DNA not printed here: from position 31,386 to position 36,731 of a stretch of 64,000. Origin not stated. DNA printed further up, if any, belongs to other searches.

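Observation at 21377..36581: Uncharacterised cell-envelope gene cluster: giant tail-anchored coiled-coil protein, FecR-domain protein, three predicted outer-membrane beta-barrels and a T9SS type-B FG-GAP adhesin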

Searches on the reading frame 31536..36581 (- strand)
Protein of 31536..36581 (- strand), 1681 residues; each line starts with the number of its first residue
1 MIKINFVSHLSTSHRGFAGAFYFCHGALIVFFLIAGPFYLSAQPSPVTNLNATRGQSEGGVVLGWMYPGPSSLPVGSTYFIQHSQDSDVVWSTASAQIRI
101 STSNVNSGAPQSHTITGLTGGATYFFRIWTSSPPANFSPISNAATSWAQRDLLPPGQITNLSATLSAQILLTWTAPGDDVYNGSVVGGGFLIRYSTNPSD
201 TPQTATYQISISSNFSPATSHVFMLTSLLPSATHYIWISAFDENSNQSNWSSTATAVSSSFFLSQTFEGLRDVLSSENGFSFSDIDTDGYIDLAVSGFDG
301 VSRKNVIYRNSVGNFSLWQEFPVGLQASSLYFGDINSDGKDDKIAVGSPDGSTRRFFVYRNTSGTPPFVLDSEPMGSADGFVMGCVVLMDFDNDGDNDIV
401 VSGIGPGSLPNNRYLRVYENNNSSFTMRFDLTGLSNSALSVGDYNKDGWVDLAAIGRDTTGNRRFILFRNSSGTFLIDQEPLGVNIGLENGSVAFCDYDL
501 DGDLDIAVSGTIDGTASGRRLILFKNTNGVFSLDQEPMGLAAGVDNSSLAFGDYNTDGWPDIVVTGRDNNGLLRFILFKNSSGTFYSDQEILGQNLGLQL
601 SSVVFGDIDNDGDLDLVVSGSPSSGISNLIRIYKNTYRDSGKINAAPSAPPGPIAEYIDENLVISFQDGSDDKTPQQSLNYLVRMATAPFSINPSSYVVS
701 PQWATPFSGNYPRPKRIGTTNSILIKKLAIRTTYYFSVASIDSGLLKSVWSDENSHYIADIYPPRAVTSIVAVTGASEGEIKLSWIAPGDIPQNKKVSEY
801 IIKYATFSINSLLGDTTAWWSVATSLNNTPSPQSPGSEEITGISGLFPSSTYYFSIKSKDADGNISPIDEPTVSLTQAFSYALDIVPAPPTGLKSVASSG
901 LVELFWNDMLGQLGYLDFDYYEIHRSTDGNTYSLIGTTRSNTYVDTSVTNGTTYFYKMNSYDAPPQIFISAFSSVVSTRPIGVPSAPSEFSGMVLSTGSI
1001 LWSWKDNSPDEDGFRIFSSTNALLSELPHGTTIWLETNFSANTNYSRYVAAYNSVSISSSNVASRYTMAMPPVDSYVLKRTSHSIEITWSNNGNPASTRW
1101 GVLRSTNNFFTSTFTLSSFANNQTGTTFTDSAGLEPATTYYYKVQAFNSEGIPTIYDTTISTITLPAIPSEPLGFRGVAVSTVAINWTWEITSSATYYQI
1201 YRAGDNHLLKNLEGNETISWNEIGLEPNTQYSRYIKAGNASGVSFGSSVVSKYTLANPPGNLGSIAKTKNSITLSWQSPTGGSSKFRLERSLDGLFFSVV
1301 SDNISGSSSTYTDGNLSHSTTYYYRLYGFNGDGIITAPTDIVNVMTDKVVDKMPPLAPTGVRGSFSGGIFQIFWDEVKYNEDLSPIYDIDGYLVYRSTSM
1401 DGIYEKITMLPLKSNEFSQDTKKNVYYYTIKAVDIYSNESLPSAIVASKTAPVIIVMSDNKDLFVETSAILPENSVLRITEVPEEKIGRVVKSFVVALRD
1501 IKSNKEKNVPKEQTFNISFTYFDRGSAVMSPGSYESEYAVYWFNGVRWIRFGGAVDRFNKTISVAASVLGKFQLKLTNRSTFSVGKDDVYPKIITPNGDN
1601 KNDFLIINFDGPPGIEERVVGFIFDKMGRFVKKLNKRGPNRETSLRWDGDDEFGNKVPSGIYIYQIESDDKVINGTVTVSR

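Call 4: search_protein_families(library=pfam, proteins=[window:31536-36581:-], max_evalue=0.1)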
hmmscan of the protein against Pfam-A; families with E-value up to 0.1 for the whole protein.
window:31536-36581:- (1681 aa): 10 families
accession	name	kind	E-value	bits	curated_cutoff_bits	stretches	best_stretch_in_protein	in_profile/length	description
PF13517.12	FG-GAP_3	-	2.2e-30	105.5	26.9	6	553-618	1-61/61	FG-GAP-like repeat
PF00041.27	fn3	-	9.9e-29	99.8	25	6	1258-1334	2-74/84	Fibronectin type III domain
PF16656.11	Pur_ac_phosph_N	-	5.7e-19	68.9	30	3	59-140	13-88/93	Purple acid Phosphatase, N-terminal domain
PF01839.29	FG-GAP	-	1.2e-12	47.9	22.1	4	328-352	3-26/37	FG-GAP repeat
PF13585.12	CHU_C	-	1.8e-08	34.8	27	1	1591-1669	4-73/86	CHU_C Type IX secretion signal domain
PF10179.15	NDNF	-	5.7e-06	26.9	27.3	0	717-743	85-111/127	Neuron-derived neurotrophic factor, first Fn(III) domain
PF16655.11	PhoD_N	-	0.00025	22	30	0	1094-1146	26-78/90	PhoD-like phosphatase, N-terminal domain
PF13860.13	FlgD_ig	-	0.0011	19.4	27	1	1623-1669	29-76/79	FlgD Ig-like domain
PF14779.12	BBS1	-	0.011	15.6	27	0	384-423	17-54/254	Ciliary BBSome complex subunit 1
PF25059.1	FN3_DSCAM-DSCAML_C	-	0.019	15.7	39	0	1121-1164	40-81/89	DSCAM/DSCAML C-terminal Fn3-like domain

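Call 5: search_protein_families(library=ncbifam, proteins=[window:31536-36581:-], max_evalue=0.1)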
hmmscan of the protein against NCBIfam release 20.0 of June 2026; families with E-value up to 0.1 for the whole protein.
window:31536-36581:- (1681 aa): 9 families
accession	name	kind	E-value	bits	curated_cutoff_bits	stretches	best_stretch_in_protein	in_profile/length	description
TIGR00868.1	hCaCC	subfamily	4.4e-11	41.3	900.85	2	146-201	747-801/863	calcium-activated chloride channel protein 1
NF047539.1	XAC2610_fam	domain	3.5e-10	40.2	35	0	550-591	2-46/89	XAC2610-related protein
TIGR04131.1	Bac_Flav_CTERM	domain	2.3e-08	34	35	1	1590-1680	3-84/85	T9SS type B sorting domain-containing protein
NF053608.1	Lsa66_OmpA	equivalog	6.1e-06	24.9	700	1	1619-1679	179-239/581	fibronectin-binding adhesin Lsa66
NF040734.1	CC-COOH_SaoC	equivalog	6.4e-05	22.7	80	0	551-623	52-121/148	Cys-Cys-COOH (seleno)protein SaoC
NF033707.1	T9SS_sortase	equivalog_domain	0.00081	17.1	420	1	1623-1667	1029-1076/1095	type IX secretion system sortase PorU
NF000157.1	fusid_est_FusH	equivalog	0.0012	17.6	999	1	491-643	369-516/520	fusidic acid esterase FusH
TIGR04183.1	Por_Secre_tail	domain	0.018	15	23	1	1594-1673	1-65/72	T9SS type A sorting domain-containing protein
NF009453.0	PRK12813.1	equivalog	0.05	13.1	264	1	1639-1670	144-175/223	flagellar basal body rod modification protein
